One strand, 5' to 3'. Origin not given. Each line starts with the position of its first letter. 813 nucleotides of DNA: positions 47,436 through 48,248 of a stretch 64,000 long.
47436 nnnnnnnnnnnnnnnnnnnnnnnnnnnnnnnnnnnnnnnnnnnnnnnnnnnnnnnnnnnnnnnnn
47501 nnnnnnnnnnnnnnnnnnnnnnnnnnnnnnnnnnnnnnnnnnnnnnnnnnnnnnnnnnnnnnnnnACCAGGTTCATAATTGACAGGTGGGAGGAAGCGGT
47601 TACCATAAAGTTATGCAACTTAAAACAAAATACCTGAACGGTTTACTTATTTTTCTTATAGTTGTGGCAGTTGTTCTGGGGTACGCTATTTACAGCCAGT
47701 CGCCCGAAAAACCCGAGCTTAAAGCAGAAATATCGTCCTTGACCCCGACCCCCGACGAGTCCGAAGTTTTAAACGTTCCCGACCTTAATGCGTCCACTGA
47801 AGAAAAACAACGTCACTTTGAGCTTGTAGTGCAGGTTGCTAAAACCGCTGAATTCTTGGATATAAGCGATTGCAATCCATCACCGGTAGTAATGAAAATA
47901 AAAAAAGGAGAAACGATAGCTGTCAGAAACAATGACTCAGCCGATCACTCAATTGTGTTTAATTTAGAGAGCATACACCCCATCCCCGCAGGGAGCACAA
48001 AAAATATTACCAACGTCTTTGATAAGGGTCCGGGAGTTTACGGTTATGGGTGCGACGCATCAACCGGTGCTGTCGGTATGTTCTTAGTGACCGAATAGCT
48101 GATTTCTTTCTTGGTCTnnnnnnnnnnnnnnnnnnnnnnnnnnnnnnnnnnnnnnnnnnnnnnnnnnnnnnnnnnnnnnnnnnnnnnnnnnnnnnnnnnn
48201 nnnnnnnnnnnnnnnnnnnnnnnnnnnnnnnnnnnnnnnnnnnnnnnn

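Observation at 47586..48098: Membrane-anchored plastocyanin-like cupredoxins with incomplete type-1 copper ligand sets bracket the array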

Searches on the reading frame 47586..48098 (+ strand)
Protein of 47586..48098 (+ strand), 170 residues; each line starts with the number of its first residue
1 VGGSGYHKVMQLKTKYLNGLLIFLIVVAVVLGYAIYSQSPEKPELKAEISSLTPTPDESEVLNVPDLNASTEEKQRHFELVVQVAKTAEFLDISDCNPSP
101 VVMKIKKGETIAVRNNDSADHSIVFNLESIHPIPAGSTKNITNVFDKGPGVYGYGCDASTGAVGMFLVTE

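Call 3: search_protein_families(library=pfam, proteins=[window:47586-48098:+], max_evalue=1)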
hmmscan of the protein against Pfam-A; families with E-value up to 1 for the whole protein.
window:47586-48098:+ (170 aa): 3 families
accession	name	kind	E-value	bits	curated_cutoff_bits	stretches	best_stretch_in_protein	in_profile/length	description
PF13473.12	Cupredoxin_1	-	0.0023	18.4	27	1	93-165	27-101/104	Cupredoxin-like domain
PF07712.18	SURNod19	-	0.14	11.4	25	1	92-120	332-360/377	Stress up-regulated Nod 19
PF00127.26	Copper-bind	-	0.2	12.5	21.2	0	102-131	18-47/99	Copper binding proteins, plastocyanin/azurin family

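Call 4: search_protein_families(library=ncbifam, proteins=[window:47586-48098:+], max_evalue=1)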
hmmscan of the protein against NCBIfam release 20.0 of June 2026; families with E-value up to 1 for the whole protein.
window:47586-48098:+ (170 aa): 1 family
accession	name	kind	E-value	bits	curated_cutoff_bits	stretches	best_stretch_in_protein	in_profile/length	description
TIGR02656.1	cyanin_plasto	equivalog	0.004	17.5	87.85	1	100-130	16-46/99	plastocyanin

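Call 8: find_homologous_proteins(query=window:47586-48098:+, max_evalue=0.001)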
Query window:47586-48098:+ (170 aa): 3 proteins with E <= 0.001 among 45 candidates.
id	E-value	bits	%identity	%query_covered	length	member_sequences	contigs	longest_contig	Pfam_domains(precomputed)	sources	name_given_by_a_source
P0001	2.0e-99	348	100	95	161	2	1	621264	-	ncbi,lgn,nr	ncbi:MAG: hypothetical protein KJI72_01475 [Patescibacteria group bacterium]|nr:hypothetical protein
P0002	9.3e-31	125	44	94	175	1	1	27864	-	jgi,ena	-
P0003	1.8e-28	117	41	94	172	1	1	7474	-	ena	-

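Call 9: search_solved_structures(query=window:47586-48098:+, max_evalue=10, show_alignments=3)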
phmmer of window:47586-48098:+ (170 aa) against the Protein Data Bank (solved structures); distinct sequences matched with E-value up to 10: 11.
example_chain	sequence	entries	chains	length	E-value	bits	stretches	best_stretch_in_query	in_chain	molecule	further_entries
1pcs_A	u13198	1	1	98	0.076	16.1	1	100-162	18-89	PLASTOCYANIN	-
2plt_A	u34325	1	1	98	0.086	16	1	100-138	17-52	PLASTOCYANIN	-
4hcf_A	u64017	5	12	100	0.13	15.4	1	91-156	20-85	Cupredoxin 1 | Cytochrome B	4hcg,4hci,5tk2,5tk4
1bxu_A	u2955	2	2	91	0.14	15.3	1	100-162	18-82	PLASTOCYANIN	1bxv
1m9w_A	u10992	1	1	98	0.18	14.9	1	100-162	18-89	plastocyanin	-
1j5c_A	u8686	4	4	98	0.19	14.9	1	100-162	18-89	PLASTOCYANIN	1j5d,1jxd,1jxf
7zqe_M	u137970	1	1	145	0.24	14.5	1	100-137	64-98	Plastocyanin, chloroplastic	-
6yez_P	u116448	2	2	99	0.39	13.8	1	100-137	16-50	Plastocyanin, chloroplastic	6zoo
5fc9_A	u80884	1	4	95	0.63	13.2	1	99-168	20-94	Blue (Type 1) copper domain protein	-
1iuz_A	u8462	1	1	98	0.82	12.8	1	101-164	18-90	PLASTOCYANIN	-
7pcy_A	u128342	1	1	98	1.4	12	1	104-165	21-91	PLASTOCYANIN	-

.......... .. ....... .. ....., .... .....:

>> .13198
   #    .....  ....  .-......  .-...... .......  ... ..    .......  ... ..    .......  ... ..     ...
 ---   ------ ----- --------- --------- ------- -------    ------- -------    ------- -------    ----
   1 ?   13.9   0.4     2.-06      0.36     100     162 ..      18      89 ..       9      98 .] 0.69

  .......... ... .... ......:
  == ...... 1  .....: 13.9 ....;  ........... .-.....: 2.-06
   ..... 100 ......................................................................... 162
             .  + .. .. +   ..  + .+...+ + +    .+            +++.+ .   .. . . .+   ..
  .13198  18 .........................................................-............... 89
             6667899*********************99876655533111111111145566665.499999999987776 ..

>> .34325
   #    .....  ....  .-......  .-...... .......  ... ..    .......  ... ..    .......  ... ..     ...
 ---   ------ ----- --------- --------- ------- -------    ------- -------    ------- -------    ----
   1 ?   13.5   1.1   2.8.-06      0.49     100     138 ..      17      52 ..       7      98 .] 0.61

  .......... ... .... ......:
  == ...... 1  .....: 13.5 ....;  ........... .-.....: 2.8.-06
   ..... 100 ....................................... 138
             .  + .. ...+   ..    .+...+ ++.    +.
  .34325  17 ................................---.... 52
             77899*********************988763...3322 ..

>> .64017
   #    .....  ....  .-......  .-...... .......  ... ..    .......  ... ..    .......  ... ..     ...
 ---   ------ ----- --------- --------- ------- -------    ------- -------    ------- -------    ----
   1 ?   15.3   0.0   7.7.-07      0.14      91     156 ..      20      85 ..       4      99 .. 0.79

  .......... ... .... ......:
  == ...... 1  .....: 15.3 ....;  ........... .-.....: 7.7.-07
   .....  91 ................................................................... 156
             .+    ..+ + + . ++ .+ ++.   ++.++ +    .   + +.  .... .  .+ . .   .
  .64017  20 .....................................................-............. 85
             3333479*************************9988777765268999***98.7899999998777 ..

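Call 15: find_encoding_contigs(protein=P0002, flank=10000, max_places=4)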
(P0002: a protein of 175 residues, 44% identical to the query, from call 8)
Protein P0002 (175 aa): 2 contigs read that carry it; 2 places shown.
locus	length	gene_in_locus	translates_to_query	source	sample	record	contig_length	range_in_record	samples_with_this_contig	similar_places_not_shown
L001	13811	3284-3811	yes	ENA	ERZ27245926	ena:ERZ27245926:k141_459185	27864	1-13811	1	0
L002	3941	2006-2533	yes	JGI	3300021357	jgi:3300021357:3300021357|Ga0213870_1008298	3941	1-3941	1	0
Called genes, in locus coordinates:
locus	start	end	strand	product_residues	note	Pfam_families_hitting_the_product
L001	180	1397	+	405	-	-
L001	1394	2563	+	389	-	-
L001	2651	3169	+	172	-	-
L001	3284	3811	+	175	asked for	-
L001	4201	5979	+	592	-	-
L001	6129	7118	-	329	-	-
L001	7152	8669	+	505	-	PF00884:Sulfatase, PF01663:Phosphodiest (faint), PF16347:SGSH_C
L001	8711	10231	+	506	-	PF00884:Sulfatase, PF01663:Phosphodiest, PF16347:SGSH_C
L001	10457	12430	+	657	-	PF01839:FG-GAP (faint), PF13517:FG-GAP_3, PF07593:UnbV_ASPIC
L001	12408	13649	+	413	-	-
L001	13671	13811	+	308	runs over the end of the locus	-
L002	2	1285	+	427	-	?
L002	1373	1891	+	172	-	-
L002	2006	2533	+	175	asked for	-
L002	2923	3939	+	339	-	?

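Call 16: find_encoding_contigs(protein=P0003, flank=10000, max_places=4)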
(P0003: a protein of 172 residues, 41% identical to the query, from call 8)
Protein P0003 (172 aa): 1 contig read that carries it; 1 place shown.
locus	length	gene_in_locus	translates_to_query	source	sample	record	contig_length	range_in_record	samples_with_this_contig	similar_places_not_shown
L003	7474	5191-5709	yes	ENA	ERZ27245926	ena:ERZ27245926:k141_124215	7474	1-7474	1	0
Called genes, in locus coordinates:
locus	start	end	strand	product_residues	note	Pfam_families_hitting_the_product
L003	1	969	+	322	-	?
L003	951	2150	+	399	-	-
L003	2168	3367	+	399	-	-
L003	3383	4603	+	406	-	-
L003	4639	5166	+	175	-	-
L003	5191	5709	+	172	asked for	-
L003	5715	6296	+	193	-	-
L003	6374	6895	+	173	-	-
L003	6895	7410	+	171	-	-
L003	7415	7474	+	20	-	?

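Call 19: predict_structure(alignment_id=A2)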
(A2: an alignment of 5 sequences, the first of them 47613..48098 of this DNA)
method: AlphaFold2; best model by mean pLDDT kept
length: 161 residues; sequences in the alignment: 5
mean_pLDDT: 76.2   pTM: 0.63
mean pLDDT of the five models: 76.2, 72.9, 68.8, 65.0, 62.2
residues with pLDDT >= 90: 47; 70-90: 62; 50-70: 32; < 50: 20
segments of 3 or more residues with pLDDT < 50: 27-43
pLDDT, mean of each block of 10 residues (from residue 1): 55 66 50 33 60 81 87 90 91 91 94 83 94 81 83 79 85
secondary structure, 60 per line:
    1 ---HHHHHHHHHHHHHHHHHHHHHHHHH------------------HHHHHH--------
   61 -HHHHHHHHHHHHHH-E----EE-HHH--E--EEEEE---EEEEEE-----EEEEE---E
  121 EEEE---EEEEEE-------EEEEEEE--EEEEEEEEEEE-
elements in order: H4-28 H47-52 H62-75 E93-97 E101-106 E112-116 E120-124 E128-133 E141-147 E150-160

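Call 21: search_protein_representatives(alignment_id=A2)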
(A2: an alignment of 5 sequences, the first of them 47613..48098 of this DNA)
Query: 5 sequences, 166 profile positions. Proteins with E-value up to 0.001 (for the whole library): 1174; up to 1e-10: 801; up to 1e-30: 111. The best 150 are listed.
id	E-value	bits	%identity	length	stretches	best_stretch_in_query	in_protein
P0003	1.1e-67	243.0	-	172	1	6-166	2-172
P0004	7.2e-60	217.6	-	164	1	1-164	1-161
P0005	5.6e-53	195.2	-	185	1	7-166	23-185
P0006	8.2e-52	191.4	-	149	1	13-164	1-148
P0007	3.1e-50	186.3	-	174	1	7-165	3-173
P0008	4.4e-45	169.5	-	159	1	4-166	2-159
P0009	1.4e-44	167.8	-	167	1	6-164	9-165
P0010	7.4e-43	162.3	-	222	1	3-165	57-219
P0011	8.9e-43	162.0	-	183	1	9-165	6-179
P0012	1.2e-42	161.6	-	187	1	6-164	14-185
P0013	3.8e-42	160.0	-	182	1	3-164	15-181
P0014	1.0e-41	158.5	-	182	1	8-165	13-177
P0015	3.5e-41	156.8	-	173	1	14-164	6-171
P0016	4.0e-41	156.6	-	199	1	1-164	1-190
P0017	4.3e-41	156.5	-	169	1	7-166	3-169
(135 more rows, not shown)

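Call 25: fold_search(model_id=the predicted structure, library=pdb)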
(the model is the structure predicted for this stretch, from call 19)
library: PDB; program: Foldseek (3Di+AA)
matches with E <= 10: 1408; with E <= 0.001: 219
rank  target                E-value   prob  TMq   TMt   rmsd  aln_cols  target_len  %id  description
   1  4hcf_B                1.3e-06  1.00  0.42  0.67   5.9        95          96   24  Crystal Structure of Uncharacterized Cupredoxin-like Domain Protein Cupredoxin_1 with Copper Bound from Bacillus anthr (released 2012-10-17)
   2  4hcf_A                2.9e-06  1.00  0.42  0.72   2.6        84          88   26  Crystal Structure of Uncharacterized Cupredoxin-like Domain Protein Cupredoxin_1 with Copper Bound from Bacillus anthr (released 2012-10-17)
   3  4hcg_B                4.5e-06  1.00  0.43  0.72   3.7        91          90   25  Uncharacterized Cupredoxin-like Domain Protein Cupredoxin_1 with Zinc bound from Bacillus anthracis (released 2012-10-17)
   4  5fc9_A                4.8e-06  1.00  0.37  0.59   3.0        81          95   25  Novel Purple Cupredoxin from Nitrosopumilus maritimus (released 2016-05-11)
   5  4hci_A                6.6e-06  1.00  0.42  0.73   2.5        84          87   25  Uncharacterized Cupredoxin-like Domain Protein Cupredoxin_1 from Bacillus anthracis (released 2012-10-17)
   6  9cck_A                8.1e-06  1.00  0.45  0.19   2.4        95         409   23  Multi-copper oxidase with a C-terminal cupredoxin domain from Nitrosopumilus maritimus (released 2025-02-05)
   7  4hci_B                9.2e-06  1.00  0.43  0.70   4.0        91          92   24  Uncharacterized Cupredoxin-like Domain Protein Cupredoxin_1 from Bacillus anthracis (released 2012-10-17)
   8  1jxd                  1.2e-05  1.00  0.40  0.61   3.6       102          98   22  SOLUTION STRUCTURE OF REDUCED CU(I) PLASTOCYANIN FROM SYNECHOCYSTIS PCC6803 (released 2001-09-26)
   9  3ply_A                1.4e-05  1.00  0.42  0.61   6.8        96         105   21  Structure of Oxidized P96G Mutant of Amicyanin (released 2011-02-09)
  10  2gb2                  1.4e-05  1.00  0.41  0.61   7.0        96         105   21  The P52G mutant of amicyanin in the Cu(II) state. (released 2006-08-01)
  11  5ndc_B                1.4e-05  1.00  0.39  0.38  16.9       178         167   16  Structure of ba3-type cytochrome c oxidase from Thermus thermophilus by serial femtosecond crystallography (released 2017-08-23)
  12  1baw_A                1.6e-05  1.00  0.39  0.56   4.0       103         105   21  PLASTOCYANIN FROM PHORMIDIUM LAMINOSUM (released 1999-03-02)
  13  4hcg_A                1.7e-05  1.00  0.42  0.68   2.4        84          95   25  Uncharacterized Cupredoxin-like Domain Protein Cupredoxin_1 with Zinc bound from Bacillus anthracis (released 2012-10-17)
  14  3cvd_A                1.7e-05  1.00  0.38  0.55   4.0       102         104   22  Regulation of Protein Function: Crystal Packing Interfaces and Conformational Dimerization (released 2008-07-08)
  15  6y6y_A                1.9e-05  1.00  0.39  0.12   3.2        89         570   25  Pseudomonas stutzeri nitrous oxide reductase mutant, H129A (released 2021-01-27)
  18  4f2e                  2.1e-05  1.00  0.37  0.58   5.2        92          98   14  Crystal structure of the Streptococcus pneumoniae D39 copper chaperone CupA with Cu(I) (released 2013-01-30)
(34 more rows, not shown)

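Call 39: find_related_loci(query=A4, collection=genome_contigs, flank=10000)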
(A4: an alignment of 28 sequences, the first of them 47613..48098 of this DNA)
Query A4 (161 aa) in genome_contigs; peptide patterns used: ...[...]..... (x = any residue, [..] = any of these).
13 stretches matched a pattern; 6 encode a relative of the query (tblastn E <= 1e-3); 6 distinct loci.
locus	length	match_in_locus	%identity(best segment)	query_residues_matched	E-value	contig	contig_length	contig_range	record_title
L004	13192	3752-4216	40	15-159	1e-29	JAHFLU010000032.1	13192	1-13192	MAG: bacterium isolate nzgw440 NODE_3073_length_13193_cov_4.886857, whole genome shotgun sequence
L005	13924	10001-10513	31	1-161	1e-24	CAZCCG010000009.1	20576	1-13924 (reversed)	MAG TPA_asm: uncultured Gammaproteobacteria bacterium isolate SRP200132_co1_33 genome assembly, contig: NODE_4509_length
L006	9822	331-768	36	23-160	5e-24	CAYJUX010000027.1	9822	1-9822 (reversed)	MAG TPA_asm: uncultured Candidatus Saccharibacteria bacterium isolate ERP125453_co1_304 genome assembly, contig: NODE_81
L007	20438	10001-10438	34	13-148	4e-22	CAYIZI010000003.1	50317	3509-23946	MAG TPA_asm: uncultured Candidatus Saccharibacteria bacterium isolate ERP119705_co9_390 genome assembly, contig: NODE_50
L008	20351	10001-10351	38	46-161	1e-20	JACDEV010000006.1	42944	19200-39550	MAG: Patescibacteria group bacterium isolate MGR_bin369 SD2903_NODE_73_length_42944_cov_1.404839, whole genome shotgun s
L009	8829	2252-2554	31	46-147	8e-18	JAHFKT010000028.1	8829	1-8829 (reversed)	MAG: Candidatus Yanofskybacteria bacterium isolate nzgw416 NODE_6741_length_8830_cov_3.408887, whole genome shotgun sequ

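Call 48: search_protein_families(library=pfam, alignment_id=A3, max_evalue=0.01)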
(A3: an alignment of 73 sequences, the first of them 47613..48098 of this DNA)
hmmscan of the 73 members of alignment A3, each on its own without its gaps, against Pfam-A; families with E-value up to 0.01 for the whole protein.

A. member 1, window:47613-48098:+ (161 aa): 1 family
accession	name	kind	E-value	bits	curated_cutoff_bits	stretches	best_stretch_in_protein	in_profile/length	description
PF13473.12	Cupredoxin_1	-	0.0019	18.6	27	1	84-156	27-101/104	Cupredoxin-like domain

B. families by the number of members that match (of 73 scanned): 9 families
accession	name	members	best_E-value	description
PF13473.12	Cupredoxin_1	7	4.2e-05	Cupredoxin-like domain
PF12685.13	SpoIIIAH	3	0.00087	SpoIIIAH-like protein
PF20087.4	DUF6479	1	0.00066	Family of unknown function (DUF6479)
PF08374.16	Protocadherin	1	0.0014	Protocadherin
PF16118.10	DUF4834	1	0.0021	Domain of unknown function (DUF4834)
PF04277.18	OAD_gamma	1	0.0041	Oxaloacetate decarboxylase, gamma chain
PF05961.16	Chordopox_A13L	1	0.0048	Chordopoxvirus A13L protein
PF14155.11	DUF4307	1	0.0081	Domain of unknown function (DUF4307)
PF18719.7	ArlS_N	1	0.0088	ArlS sensor domain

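Call 49: search_solved_structures(query=A3, max_evalue=1, show_alignments=3)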
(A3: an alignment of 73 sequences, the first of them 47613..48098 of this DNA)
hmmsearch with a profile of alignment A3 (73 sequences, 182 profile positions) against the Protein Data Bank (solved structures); distinct sequences matched with E-value up to 1: 13.
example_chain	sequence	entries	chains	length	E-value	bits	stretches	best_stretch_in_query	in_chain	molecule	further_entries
5fc9_A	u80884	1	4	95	0.0081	19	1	101-170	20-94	Blue (Type 1) copper domain protein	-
1pcs_A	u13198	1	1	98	0.019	17.8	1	101-167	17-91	PLASTOCYANIN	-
5nc6_B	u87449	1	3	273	0.041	16.8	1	1-63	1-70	Peptidoglycan N-acetylglucosamine deacetylase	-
9cck_A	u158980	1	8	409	0.052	16.4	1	101-168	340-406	Copper-containing nitrite reductase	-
1pla_A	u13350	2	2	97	0.087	15.7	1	101-150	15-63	PLASTOCYANIN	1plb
4hcf_A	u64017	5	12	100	0.12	15.2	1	96-158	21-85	Cupredoxin 1 | Cytochrome B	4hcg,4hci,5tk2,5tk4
1m9w_A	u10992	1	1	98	0.16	14.8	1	101-167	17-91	plastocyanin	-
1j5c_A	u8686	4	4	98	0.17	14.7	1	101-167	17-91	PLASTOCYANIN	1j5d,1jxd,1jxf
2plt_A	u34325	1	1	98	0.23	14.3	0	102-164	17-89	PLASTOCYANIN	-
1bxu_A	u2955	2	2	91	0.31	13.9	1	101-166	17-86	PLASTOCYANIN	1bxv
7zqe_M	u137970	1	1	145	0.51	13.2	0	101-164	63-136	Plastocyanin, chloroplastic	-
2ijx_A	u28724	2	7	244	0.65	12.8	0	78-126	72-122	DNA polymerase sliding clamp A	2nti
2hii_C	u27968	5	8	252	0.73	12.7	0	78-126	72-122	PCNA3 (SSO0405) | DNA polymerase sliding clamp 3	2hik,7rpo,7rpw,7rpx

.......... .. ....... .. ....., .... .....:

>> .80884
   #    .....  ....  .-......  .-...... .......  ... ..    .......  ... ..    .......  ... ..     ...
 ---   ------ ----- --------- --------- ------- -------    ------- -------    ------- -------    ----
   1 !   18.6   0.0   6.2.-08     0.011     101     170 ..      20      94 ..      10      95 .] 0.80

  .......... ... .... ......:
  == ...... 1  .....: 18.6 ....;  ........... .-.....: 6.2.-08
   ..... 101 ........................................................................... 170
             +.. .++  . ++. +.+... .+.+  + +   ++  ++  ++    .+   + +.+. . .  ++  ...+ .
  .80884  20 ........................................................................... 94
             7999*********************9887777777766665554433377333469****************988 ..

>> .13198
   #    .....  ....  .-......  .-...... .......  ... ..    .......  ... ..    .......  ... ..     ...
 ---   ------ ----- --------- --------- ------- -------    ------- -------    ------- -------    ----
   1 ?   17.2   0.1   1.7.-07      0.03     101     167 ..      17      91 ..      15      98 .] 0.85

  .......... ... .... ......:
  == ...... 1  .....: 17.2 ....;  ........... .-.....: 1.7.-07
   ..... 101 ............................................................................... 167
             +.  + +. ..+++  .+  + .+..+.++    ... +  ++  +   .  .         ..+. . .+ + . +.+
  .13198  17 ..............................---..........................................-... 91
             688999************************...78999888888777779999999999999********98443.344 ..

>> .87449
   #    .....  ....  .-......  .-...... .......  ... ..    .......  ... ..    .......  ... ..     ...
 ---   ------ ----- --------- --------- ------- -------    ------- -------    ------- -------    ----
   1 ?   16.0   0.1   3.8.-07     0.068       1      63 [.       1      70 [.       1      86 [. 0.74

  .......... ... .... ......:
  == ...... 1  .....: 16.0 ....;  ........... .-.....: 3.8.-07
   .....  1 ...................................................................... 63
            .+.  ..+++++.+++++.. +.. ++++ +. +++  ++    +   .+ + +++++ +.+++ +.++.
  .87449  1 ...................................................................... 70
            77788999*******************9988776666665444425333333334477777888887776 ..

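Call 57: find_related_loci(query=A4, collection=metagenome_contigs, flank=8000)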
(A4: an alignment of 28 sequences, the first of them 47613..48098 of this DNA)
Query A4 (161 aa) in metagenome_contigs; peptide patterns used: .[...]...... (x = any residue, [..] = any of these).
118 stretches matched a pattern; 15 encode a relative of the query (tblastn E <= 1e-3); 15 distinct loci.
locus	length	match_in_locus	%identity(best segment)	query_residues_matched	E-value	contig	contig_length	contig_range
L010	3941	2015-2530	44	2-161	2e-39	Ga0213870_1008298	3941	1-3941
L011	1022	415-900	44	6-159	2e-35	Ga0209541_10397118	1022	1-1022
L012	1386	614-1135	40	6-160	9e-34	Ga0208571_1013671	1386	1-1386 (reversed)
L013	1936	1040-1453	43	30-160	1e-30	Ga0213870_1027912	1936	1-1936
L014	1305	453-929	36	11-161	2e-29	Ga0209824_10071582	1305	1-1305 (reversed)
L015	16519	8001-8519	39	2-160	2e-28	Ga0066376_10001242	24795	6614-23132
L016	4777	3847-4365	36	3-159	1e-28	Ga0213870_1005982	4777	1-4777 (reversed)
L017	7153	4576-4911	41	49-159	8e-27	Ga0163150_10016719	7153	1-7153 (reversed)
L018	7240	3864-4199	41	49-159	8e-27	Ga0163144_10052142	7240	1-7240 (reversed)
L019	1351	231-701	36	11-159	8e-26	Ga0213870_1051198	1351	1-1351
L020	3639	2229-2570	36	46-159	1e-23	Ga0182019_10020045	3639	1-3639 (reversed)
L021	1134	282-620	37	49-160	1e-23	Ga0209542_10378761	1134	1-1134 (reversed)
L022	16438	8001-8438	34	13-148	3e-22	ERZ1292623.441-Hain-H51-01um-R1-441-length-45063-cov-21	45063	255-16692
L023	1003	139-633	32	11-159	9e-19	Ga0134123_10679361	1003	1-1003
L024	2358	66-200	35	115-160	4e-5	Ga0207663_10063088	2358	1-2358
